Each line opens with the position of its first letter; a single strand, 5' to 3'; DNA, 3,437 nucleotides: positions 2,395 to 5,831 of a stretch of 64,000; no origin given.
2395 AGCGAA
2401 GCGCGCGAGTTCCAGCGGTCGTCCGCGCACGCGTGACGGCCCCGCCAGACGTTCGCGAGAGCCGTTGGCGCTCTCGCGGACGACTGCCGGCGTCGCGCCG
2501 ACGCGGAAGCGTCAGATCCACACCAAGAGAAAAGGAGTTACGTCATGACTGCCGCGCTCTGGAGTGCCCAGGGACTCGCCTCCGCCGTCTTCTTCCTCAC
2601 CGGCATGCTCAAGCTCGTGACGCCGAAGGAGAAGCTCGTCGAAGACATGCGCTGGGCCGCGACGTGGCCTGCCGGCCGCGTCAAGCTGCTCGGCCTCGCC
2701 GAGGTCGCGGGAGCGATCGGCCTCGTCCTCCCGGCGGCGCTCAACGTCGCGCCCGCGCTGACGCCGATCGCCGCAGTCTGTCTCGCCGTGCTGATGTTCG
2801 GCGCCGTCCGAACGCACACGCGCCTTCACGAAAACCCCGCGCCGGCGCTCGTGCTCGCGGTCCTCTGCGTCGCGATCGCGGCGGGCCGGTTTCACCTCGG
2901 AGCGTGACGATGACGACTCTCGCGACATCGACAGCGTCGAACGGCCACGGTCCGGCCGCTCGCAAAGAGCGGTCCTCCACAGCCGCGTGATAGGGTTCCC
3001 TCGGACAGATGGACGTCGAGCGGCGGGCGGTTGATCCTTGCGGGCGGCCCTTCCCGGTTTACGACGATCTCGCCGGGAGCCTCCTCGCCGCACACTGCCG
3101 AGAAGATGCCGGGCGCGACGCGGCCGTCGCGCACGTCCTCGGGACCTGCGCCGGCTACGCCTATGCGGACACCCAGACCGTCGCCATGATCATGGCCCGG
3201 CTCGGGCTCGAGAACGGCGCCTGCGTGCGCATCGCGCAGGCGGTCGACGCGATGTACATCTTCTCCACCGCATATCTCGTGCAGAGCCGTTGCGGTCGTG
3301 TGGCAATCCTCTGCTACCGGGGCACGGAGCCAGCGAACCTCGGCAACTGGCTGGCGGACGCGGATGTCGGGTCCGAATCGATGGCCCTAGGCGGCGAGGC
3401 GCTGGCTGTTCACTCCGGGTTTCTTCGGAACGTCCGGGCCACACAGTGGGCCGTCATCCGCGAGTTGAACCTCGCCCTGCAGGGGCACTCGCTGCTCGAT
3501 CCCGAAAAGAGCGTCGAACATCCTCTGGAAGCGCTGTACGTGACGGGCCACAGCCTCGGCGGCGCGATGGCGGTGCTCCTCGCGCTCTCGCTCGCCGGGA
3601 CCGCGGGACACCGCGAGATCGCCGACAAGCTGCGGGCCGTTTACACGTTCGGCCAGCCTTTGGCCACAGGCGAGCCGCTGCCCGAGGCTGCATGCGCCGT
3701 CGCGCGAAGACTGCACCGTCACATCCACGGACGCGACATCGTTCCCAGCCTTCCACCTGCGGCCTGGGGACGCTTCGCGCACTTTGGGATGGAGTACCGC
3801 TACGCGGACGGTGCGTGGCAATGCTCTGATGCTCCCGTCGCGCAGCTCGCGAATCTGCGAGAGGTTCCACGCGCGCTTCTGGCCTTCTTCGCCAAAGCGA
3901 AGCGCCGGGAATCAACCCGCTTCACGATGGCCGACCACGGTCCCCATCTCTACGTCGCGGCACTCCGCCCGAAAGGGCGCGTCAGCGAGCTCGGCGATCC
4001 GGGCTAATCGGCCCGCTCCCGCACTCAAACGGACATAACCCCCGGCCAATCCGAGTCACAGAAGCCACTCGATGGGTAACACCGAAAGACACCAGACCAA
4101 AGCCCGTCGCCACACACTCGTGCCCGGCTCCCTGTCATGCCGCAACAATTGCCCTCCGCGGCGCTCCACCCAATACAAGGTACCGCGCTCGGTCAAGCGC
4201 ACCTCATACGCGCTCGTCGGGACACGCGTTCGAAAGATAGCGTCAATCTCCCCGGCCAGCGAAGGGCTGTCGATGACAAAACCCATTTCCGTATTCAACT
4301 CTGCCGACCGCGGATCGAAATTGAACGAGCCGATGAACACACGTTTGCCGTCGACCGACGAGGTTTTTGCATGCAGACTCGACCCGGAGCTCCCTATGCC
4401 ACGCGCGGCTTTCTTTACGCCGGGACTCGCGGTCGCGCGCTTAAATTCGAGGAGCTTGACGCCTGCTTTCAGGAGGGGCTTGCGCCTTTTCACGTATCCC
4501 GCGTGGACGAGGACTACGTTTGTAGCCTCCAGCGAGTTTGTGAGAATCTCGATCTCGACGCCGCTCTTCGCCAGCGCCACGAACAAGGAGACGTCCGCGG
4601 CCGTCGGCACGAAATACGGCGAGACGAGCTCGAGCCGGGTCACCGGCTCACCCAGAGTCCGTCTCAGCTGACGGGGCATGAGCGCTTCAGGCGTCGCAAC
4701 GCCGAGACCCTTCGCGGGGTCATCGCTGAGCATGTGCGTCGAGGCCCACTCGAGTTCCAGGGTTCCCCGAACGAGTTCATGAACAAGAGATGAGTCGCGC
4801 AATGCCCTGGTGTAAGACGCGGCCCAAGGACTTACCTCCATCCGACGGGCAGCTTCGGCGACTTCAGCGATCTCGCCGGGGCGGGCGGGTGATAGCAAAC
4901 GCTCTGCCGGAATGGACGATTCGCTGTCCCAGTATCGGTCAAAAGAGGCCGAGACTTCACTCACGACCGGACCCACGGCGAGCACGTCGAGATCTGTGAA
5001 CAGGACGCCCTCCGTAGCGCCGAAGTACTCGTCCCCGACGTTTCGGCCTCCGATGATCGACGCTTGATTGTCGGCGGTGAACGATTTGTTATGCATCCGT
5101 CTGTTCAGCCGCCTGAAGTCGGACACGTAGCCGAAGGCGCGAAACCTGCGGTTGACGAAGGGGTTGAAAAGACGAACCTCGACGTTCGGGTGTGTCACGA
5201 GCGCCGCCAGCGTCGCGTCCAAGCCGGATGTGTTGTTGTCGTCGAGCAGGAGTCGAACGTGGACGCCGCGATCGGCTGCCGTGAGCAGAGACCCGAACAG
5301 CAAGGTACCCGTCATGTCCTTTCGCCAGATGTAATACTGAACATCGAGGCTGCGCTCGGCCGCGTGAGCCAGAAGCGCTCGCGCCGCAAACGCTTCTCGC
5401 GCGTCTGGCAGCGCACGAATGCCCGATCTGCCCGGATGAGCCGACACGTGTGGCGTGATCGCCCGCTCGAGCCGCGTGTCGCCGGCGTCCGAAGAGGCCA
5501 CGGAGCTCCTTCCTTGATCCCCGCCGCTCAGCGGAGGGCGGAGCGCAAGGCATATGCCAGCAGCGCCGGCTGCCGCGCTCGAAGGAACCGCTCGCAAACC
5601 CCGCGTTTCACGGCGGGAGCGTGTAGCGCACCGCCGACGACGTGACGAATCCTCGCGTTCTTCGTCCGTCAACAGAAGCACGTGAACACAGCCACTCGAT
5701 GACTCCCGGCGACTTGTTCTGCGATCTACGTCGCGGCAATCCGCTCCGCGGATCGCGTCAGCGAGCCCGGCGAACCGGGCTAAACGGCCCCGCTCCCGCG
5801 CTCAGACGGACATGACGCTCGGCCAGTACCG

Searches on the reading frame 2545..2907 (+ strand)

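Call 76: search_protein_families(library=pfam, proteins=[window:2545-2907:+], max_evalue=0.001)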
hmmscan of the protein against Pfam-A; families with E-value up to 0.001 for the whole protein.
window:2545-2907:+ (120 aa): 1 family
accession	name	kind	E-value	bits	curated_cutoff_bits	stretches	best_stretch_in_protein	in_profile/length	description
PF13564.11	DoxX_2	-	6e-21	75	26.3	1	8-112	2-102/103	DoxX-like family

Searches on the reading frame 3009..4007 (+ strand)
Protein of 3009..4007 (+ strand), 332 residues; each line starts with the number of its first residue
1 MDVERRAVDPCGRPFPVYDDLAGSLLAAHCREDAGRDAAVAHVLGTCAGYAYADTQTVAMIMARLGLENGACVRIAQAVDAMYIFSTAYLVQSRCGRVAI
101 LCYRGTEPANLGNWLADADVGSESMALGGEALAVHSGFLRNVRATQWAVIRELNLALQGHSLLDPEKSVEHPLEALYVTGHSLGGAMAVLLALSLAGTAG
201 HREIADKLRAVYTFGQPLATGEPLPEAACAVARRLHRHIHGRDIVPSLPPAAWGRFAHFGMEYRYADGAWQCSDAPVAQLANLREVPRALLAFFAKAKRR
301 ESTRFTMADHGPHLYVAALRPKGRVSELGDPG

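Call 43: search_protein_families(library=pfam, proteins=[window:3009-4007:+], max_evalue=0.001)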
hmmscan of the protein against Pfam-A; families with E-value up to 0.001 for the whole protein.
window:3009-4007:+ (332 aa): 1 family
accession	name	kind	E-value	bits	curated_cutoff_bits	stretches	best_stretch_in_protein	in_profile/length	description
PF01764.32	Lipase_3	-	7.6e-19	68.4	22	1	101-251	2-138/140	Lipase (class 3)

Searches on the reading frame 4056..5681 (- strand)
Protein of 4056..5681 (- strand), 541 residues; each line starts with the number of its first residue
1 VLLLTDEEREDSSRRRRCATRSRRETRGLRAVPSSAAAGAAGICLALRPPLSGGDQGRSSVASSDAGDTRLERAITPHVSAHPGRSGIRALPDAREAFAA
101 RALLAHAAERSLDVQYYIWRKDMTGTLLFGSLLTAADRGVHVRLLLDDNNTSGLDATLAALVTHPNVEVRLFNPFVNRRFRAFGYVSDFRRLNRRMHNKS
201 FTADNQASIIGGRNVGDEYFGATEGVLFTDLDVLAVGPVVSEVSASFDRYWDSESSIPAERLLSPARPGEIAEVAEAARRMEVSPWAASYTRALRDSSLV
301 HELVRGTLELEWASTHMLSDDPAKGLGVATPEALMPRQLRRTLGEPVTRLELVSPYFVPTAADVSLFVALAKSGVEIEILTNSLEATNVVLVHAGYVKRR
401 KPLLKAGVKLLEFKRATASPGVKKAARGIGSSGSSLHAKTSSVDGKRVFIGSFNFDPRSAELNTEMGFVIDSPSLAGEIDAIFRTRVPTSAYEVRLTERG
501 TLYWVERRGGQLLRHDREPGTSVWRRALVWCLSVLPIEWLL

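Call 43: search_protein_families(library=pfam, proteins=[window:4056-5681:-], max_evalue=0.001)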
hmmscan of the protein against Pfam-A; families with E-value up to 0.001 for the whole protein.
window:4056-5681:- (541 aa): 2 families
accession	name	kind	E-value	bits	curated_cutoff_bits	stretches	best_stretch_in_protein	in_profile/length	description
PF13091.12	PLDc_2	-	6.4e-33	113.8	27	2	341-484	3-129/132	PLD-like domain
PF00614.28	PLDc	-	2e-05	24.8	21.9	1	435-459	4-28/28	Phospholipase D Active site motif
